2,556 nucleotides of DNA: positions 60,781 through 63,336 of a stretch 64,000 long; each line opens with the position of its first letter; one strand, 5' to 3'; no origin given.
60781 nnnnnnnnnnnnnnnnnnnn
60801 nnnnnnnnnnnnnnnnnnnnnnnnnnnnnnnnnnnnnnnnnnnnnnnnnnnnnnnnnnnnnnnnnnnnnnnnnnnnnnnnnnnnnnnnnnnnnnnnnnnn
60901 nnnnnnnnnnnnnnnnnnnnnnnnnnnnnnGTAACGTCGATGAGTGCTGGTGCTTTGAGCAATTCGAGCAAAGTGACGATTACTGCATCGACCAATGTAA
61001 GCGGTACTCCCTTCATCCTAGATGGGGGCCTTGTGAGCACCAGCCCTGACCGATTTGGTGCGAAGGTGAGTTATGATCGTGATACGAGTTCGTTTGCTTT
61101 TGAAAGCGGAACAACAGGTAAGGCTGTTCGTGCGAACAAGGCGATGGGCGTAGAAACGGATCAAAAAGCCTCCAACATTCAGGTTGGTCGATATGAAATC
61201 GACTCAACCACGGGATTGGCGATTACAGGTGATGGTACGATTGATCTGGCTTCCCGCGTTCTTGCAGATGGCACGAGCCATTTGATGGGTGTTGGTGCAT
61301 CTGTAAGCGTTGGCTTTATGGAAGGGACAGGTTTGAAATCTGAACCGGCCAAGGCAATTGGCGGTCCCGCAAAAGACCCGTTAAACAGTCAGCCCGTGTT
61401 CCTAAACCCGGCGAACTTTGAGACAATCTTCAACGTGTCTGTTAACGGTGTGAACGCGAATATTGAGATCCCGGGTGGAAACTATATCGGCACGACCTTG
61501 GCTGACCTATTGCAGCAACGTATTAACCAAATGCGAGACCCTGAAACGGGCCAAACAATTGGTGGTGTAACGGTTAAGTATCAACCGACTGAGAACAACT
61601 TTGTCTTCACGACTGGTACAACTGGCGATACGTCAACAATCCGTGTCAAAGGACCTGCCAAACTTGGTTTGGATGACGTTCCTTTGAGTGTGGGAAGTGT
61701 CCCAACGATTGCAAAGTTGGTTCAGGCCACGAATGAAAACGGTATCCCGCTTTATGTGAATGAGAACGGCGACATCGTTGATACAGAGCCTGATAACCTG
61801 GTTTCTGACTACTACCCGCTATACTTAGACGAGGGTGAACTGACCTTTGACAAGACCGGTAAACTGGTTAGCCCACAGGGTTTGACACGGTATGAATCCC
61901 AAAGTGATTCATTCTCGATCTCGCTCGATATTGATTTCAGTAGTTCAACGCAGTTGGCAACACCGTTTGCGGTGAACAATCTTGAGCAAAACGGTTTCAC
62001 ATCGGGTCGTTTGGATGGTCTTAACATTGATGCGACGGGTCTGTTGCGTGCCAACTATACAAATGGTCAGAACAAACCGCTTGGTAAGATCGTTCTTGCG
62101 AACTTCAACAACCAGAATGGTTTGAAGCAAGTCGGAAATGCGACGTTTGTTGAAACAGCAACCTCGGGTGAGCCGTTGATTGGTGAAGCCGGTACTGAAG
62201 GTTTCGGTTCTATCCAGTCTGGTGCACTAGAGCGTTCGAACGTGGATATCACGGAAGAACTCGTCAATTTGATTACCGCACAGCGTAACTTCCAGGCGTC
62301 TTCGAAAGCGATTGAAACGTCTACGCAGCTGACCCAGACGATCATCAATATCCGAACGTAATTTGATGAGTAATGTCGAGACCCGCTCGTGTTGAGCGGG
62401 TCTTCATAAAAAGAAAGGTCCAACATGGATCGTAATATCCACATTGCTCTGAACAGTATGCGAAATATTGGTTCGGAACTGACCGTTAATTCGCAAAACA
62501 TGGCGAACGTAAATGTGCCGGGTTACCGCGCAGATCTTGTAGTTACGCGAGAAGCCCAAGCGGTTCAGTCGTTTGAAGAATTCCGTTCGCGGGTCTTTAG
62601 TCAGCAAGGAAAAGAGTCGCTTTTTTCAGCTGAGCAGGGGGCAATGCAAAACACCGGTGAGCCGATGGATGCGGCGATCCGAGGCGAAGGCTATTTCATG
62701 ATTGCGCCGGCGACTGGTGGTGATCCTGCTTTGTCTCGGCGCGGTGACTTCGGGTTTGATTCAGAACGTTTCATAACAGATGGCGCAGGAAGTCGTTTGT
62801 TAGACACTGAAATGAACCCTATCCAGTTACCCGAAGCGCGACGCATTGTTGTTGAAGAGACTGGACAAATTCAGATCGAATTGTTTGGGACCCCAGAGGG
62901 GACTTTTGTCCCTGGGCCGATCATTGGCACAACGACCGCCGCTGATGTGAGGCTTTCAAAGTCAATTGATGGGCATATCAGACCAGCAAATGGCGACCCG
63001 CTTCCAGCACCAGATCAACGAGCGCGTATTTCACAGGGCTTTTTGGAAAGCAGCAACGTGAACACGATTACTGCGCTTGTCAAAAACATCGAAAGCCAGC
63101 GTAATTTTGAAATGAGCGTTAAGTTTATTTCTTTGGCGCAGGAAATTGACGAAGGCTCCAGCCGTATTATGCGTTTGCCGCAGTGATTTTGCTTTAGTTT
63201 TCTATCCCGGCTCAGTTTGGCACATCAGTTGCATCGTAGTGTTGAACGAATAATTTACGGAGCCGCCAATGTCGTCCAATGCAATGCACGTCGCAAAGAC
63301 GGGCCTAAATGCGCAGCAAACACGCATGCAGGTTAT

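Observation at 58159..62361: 1400-aa FlgE: a hook protein carrying an insertion of roughly 1000 residues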

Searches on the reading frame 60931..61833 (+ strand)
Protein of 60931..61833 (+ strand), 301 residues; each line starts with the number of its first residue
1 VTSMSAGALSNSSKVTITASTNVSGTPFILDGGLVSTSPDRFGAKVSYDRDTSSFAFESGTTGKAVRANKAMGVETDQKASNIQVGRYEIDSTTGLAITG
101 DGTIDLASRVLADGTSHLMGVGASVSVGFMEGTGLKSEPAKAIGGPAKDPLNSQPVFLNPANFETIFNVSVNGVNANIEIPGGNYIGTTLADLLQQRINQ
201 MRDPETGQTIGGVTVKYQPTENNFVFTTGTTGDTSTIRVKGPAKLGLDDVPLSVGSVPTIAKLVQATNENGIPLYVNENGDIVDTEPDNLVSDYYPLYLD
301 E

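Call 55: predict_structure(alignment_id=A2)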
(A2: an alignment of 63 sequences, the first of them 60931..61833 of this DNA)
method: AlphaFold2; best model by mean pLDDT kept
length: 301 residues; sequences in the alignment: 63
mean_pLDDT: 65.2   pTM: 0.47
mean pLDDT of the five models: 65.2, 63.6, 61.6, 60.7, 59.5
residues with pLDDT >= 90: 63; 70-90: 83; 50-70: 39; < 50: 116
segments of 3 or more residues with pLDDT < 50: 1-18, 20-43, 60-67, 70-74, 78-91, 95-97, 99-132, 295-301
pLDDT, mean of each block of 10 residues (from residue 1): 36 48 43 36 50 53 47 46 44 50 41 38 36 67 90 85 90 90 91 91 80 90 92 90 90 84 72 75 67 46 42
secondary structure, 60 per line:
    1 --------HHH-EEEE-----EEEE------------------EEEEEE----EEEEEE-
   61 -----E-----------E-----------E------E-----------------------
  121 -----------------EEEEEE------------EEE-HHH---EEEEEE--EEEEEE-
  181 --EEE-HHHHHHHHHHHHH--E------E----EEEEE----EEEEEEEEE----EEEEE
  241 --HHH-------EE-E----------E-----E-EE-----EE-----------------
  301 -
elements in order: E13-16 E22-25 E44-49 E54-59 E138-143 E156-158 E166-171 E174-179 E183-185 H187-199 E214-218 E223-231 E236-240

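Call 58: fold_search(model_id=the predicted structure, library=pdb)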
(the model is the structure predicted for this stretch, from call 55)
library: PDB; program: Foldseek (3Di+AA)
matches with E <= 10: 1747; with E <= 0.001: 0
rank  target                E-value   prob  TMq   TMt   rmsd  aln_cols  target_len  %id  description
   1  8kee_C                1.1e-03  1.00  0.24  0.15   4.9       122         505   20  Cyanophage A-1(L) sheath-tube (released 2024-04-10)
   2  5jxl                  8.0e-03  0.87  0.20  0.08  13.1       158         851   15  Cryo-EM structure of the flagellar hook of Campylobacter jejuni (released 2016-11-16)
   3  5mp6_P                1.8e-02  0.23  0.14  0.17  17.8       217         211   11  Structure of the Unliganded Fab from HIV-1 Neutralizing Antibody CAP248-2B that Binds to the gp120 C-terminus - gp41 I (released 2016-12-28)
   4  9n8g_C                2.9e-02  0.98  0.24  0.20   5.7       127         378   11  In situ sheathed FlaA flagellar filament of Vibrio cholerae (released 2025-09-24)
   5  6s5a_H                3.2e-02  0.47  0.16  0.20  13.3       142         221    8  CRYSTAL STRUCTURE OF FC P329G LALA WITH ANTI FC P329G FAB (released 2019-09-25)
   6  8vuz_H                3.6e-02  0.51  0.17  0.20   9.1       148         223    8  L5A7 Fab bound to 28H6E11 anti-idiotype Fab (released 2024-05-22)
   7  6oed_H                3.6e-02  0.21  0.13  0.16  15.2       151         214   12  CRYSTAL STRUCTURE OF THE RV144 C1-C2 SPECIFIC ANTIBODY CH55 FAB (released 2020-07-15)
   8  9cba                  3.8e-02  0.96  0.21  0.15   6.2       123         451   12  Bacteriophage PhiTE contracted tail (released 2025-04-16)
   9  7cj2_K                3.8e-02  0.35  0.16  0.22  16.8       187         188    8  Crystal structure of the Fab antibody complexed with human YKL-40 (released 2021-07-14)
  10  4qhu_H                3.8e-02  0.30  0.15  0.20  13.3       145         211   11  Crystal Structure of IL-17A/Fab6785 complex (released 2015-08-05)
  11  7nc0_H                3.8e-02  0.30  0.16  0.20  13.4       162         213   10  The structure of the humanised A33 Fab C226S variant, an immunotherapy candidate for colorectal cancer (released 2022-03-02)
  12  9r19_G                4.1e-02  0.41  0.16  0.31  13.2       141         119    8  Crystal structure of human ACE2 in complex with VHH B07 and VHH B10 (released 2025-09-17)
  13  8qzr_A                4.1e-02  0.33  0.16  0.24  16.3       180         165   13  SARS-CoV-2 delta RBD complexed with BA.4/5-9 Fab (released 2024-04-03)
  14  5mes_H                4.1e-02  0.25  0.14  0.18  13.3       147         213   12  MCL1 FAB COMPLEX IN COMPLEX WITH COMPOUND 29 (released 2017-01-18)
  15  4tsa_H                4.1e-02  0.20  0.13  0.17  17.4       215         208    9  Structure of a lysozyme FAb complex (released 2015-07-08)
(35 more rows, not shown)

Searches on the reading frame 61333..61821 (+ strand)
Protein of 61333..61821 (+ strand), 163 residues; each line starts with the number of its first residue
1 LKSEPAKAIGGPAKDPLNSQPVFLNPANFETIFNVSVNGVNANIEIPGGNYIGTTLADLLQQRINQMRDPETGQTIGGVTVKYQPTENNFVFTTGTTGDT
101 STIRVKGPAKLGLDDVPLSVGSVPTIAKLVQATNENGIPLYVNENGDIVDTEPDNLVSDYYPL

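Call 78: search_solved_structures(query=A3, max_evalue=10, show_alignments=2)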
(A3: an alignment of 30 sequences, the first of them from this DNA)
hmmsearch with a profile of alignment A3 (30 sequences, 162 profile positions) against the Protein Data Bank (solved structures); distinct sequences matched with E-value up to 10: 1.
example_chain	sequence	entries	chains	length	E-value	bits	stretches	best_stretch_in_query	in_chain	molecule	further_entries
6jk0_A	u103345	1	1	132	2.1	11.1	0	109-151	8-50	Transcriptional coactivator YAP1,Dendrin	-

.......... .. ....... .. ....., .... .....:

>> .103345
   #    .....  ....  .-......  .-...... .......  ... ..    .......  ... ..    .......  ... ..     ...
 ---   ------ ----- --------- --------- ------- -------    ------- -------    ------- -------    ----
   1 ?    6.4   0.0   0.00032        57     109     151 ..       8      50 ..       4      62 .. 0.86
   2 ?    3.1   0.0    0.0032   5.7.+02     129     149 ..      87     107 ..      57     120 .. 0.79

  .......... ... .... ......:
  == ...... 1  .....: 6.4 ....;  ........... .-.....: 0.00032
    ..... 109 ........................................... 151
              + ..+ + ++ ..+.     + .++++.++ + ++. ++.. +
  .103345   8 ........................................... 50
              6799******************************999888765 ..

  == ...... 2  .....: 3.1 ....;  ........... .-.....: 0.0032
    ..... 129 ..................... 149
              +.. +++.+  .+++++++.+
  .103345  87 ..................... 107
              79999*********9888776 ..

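Call 79: find_homologous_proteins(query=A3, max_evalue=0.001)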
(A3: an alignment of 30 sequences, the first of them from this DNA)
Query A3 (30 sequences) (163 aa, profile of the alignment): 27 proteins with E <= 0.001 among 2783 candidates.
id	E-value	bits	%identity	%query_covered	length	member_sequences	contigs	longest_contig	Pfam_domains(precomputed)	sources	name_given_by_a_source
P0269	2.9e-60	220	57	100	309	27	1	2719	-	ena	-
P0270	1.7e-58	215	62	100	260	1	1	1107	-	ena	-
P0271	1.2e-54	202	34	70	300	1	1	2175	-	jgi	jgi:hypothetical protein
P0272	8.0e-54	199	55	99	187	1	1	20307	-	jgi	jgi:flagellar hook protein FlgE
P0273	3.0e-53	198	58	96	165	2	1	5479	-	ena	-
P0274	8.0e-53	196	62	86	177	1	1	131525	-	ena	-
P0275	1.2e-51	192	58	94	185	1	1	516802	-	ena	-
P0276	6.3e-46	174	66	77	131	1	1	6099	-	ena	-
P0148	2.5e-44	169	57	79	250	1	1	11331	PF07559.20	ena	-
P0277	5.1e-44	168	60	78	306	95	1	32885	PF06429.19,PF07559.20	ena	-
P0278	1.4e-43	166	58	76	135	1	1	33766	-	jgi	jgi:flagellar hook protein FlgE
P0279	5.1e-43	164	65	72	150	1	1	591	-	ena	-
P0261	2.8e-42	162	26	90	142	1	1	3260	-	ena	-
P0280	6.7e-41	157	53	79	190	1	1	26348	-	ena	-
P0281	2.7e-38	149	33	69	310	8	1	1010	PF06429.19,PF07559.20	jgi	jgi:flagellar hook protein FlgE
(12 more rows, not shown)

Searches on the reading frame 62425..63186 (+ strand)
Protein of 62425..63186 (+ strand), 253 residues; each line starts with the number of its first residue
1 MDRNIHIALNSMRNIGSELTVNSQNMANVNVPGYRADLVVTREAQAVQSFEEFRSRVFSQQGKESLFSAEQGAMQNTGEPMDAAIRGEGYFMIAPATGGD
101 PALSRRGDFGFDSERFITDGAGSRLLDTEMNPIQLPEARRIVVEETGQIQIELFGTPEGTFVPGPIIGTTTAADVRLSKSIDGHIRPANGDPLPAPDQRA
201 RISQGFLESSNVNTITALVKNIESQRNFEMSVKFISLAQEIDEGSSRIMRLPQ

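Call 3: search_protein_families(library=pfam, proteins=[window:62425-63186:+], max_evalue=0.01)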
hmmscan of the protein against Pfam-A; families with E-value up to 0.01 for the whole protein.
window:62425-63186:+ (253 aa): 2 families
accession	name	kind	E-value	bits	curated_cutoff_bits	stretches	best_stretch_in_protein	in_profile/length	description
PF06429.18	Flg_bbr_C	-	1.2e-12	47.5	23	1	204-243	2-41/46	Flagellar basal body rod FlgEFG protein C-terminal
PF22692.1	LlgE_F_G_D1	-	1.1e-08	35.5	27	1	84-150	1-63/64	Flagellar hook protein FlgE/F/G D1 domain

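Call 4: search_protein_families(library=ncbifam, proteins=[window:62425-63186:+], max_evalue=0.01)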
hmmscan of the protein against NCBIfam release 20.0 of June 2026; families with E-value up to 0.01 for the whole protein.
window:62425-63186:+ (253 aa): 25 families
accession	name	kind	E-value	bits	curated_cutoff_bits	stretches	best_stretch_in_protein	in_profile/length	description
NF009280.2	PRK12640.1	subfamily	3.1e-44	151.4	210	1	1-251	1-245/246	flagellar basal body rod protein FlgF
TIGR02490.1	flgF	equivalog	1.2e-35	123.1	178.5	1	6-229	2-218/218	flagellar basal-body rod protein FlgF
TIGR03506.1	FlgEFG_subfam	subfamily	3.5e-32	112.5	70.25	2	5-128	3-122/351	flagellar hook-basal body complex protein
NF009332.0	PRK12690.1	equivalog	2.3e-31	108.9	288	1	1-236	1-223/239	flagellar hook-basal body complex protein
TIGR02488.1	flgG_G_neg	equivalog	6.2e-23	81.6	252.75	1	5-240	2-250/259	flagellar basal-body rod protein FlgG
NF009282.1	PRK12642.1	equivalog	1.3e-22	80.3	242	1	1-236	1-224/239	flagellar basal-body rod protein FlgF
NF009331.1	PRK12689.1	equivalog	3.9e-20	72.1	347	1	2-241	2-240/252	flagellar basal-body rod protein FlgF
NF009278.1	PRK12636.1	equivalog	1.3e-18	67.5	350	1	3-241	3-254/263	flagellar basal body rod protein FlgG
NF005286.1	PRK06803.1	equivalog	9e-18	64.6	467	2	6-126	4-117/402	flagellar hook protein FlgE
NF009281.1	PRK12641.1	equivalog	6.5e-16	58.6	260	2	197-250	196-249/252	flagellar basal-body rod protein FlgF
NF009456.0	PRK12816.1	equivalog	2e-15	57.2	416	1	3-237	3-251/264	flagellar basal body rod protein FlgG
NF004240.1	PRK05682.1-4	equivalog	1e-14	54.7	472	1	7-158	5-157/443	flagellar hook protein FlgE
NF004243.1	PRK05682.2-2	equivalog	3.6e-14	52.6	801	1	14-130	16-129/420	flagellar hook protein FlgE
NF004238.1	PRK05682.1-1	equivalog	4.4e-14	52.6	400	1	8-125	6-121/414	flagellar hook protein FlgE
NF004241.1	PRK05682.1-5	equivalog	4.9e-13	49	469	1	1-127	1-137/446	flagellar hook protein FlgE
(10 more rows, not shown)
